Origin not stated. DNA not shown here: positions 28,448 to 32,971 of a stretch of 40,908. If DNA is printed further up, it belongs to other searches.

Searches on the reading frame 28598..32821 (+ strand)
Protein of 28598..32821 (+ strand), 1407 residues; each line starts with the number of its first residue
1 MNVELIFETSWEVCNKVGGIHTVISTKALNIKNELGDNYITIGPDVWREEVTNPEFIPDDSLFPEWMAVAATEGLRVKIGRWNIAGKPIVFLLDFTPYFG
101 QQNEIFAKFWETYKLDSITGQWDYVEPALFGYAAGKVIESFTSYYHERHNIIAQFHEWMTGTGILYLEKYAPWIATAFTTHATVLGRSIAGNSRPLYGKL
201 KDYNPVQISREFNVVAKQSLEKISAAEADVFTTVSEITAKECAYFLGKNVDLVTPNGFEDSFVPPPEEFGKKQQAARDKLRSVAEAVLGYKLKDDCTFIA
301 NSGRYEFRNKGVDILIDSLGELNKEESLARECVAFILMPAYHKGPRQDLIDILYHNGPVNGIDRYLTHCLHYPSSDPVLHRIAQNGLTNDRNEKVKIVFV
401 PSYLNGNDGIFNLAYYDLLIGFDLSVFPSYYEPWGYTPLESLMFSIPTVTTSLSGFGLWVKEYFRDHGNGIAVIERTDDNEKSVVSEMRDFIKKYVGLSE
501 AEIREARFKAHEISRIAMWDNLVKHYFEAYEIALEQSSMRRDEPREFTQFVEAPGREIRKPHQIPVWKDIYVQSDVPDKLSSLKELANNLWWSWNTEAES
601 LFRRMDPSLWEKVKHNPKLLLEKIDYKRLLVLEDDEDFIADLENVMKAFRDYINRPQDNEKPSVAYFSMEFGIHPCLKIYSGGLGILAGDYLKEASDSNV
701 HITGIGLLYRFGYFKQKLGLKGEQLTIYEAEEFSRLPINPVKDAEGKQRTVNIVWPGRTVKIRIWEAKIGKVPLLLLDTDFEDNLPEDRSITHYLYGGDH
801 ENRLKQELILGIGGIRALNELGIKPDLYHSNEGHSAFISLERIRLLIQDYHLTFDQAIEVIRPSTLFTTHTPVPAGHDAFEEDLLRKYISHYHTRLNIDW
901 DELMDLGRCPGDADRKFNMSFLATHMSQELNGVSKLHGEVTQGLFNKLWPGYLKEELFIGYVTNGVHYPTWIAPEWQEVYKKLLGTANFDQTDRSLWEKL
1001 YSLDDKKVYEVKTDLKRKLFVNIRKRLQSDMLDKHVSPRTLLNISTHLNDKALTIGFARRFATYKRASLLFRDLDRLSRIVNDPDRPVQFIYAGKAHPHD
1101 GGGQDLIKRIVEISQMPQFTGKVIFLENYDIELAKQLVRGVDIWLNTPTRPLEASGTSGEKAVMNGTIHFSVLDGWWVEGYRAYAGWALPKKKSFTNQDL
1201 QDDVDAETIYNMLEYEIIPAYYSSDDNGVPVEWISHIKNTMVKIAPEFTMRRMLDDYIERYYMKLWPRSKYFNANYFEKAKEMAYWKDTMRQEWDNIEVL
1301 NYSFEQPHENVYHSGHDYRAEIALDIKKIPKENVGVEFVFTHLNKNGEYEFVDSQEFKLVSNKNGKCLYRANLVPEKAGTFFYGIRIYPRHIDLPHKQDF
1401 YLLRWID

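Call 59: search_protein_families(library=pfam, proteins=[window:28598-32821:+])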
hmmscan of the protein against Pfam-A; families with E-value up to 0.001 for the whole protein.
window:28598-32821:+ (1407 aa): 7 families
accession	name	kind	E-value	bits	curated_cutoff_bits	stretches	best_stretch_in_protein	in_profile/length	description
PF05693.19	Glycogen_syn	-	3.8e-98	330.2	27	2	8-341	1-341/639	Glycogen synthase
PF11897.13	DUF3417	-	3.6e-35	121.2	25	1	576-677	1-109/109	Protein of unknown function (DUF3417)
PF00343.26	Phosphorylase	-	2.8e-32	112.3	27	1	829-1179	221-583/713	Carbohydrate phosphorylase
PF08323.17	Glyco_transf_5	-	1.8e-09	38.1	22.7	1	11-243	7-225/239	Starch synthase catalytic domain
PF00534.26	Glycos_transf_1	-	4.6e-08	33.2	26.4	1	422-488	93-152/172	Glycosyl transferases group 1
PF13692.12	Glyco_trans_1_4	-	6.1e-07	30.2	27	1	418-478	73-128/142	Glycosyl transferases group 1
PF20706.3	GT4-conflict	-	1.8e-05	24.3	26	1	422-522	282-381/385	Family 4 Glycosyltransferase in conflict systems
